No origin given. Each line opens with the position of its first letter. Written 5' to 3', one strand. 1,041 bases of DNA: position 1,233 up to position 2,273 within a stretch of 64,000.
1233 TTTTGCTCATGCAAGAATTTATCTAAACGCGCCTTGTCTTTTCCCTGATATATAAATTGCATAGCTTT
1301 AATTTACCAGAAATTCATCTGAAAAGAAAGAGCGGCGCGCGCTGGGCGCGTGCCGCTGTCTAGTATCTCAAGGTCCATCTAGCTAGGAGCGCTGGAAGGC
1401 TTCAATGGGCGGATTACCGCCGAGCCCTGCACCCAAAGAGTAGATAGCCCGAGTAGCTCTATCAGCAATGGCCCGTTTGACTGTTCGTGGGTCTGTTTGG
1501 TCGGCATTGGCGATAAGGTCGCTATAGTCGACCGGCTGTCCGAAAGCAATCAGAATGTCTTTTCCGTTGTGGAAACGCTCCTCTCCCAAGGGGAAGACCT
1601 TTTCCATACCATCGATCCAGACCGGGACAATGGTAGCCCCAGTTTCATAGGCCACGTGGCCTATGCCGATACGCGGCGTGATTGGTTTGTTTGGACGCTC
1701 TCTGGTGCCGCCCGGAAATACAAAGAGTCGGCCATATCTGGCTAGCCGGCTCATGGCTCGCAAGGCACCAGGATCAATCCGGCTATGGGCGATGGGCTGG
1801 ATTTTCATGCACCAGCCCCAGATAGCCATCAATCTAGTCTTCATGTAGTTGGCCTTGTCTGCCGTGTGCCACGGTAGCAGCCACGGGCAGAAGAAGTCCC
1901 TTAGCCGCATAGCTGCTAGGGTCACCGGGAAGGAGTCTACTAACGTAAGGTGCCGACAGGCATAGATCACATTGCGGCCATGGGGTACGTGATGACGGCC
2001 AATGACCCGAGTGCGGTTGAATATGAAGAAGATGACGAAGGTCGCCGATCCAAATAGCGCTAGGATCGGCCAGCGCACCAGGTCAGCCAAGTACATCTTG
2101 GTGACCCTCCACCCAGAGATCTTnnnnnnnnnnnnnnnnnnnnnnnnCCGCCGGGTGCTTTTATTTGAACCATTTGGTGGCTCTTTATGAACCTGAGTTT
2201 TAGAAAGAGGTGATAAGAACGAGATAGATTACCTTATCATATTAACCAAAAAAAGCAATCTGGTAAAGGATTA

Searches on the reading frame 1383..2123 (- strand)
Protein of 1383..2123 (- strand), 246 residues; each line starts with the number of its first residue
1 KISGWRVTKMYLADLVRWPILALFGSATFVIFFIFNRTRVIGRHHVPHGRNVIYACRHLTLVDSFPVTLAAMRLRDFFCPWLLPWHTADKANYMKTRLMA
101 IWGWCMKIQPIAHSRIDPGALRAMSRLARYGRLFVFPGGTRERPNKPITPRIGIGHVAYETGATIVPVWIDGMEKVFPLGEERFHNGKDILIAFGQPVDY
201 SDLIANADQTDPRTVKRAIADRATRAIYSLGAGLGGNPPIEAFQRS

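Call 78: search_protein_families(library=pfam, proteins=[window:1383-2123:-], max_evalue=0.001)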
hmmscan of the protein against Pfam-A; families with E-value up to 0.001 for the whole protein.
window:1383-2123:- (246 aa): 1 family
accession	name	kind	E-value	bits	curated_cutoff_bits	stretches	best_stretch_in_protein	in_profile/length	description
PF01553.26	Acyltransferase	-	1.2e-11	45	23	1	38-170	2-131/132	Acyltransferase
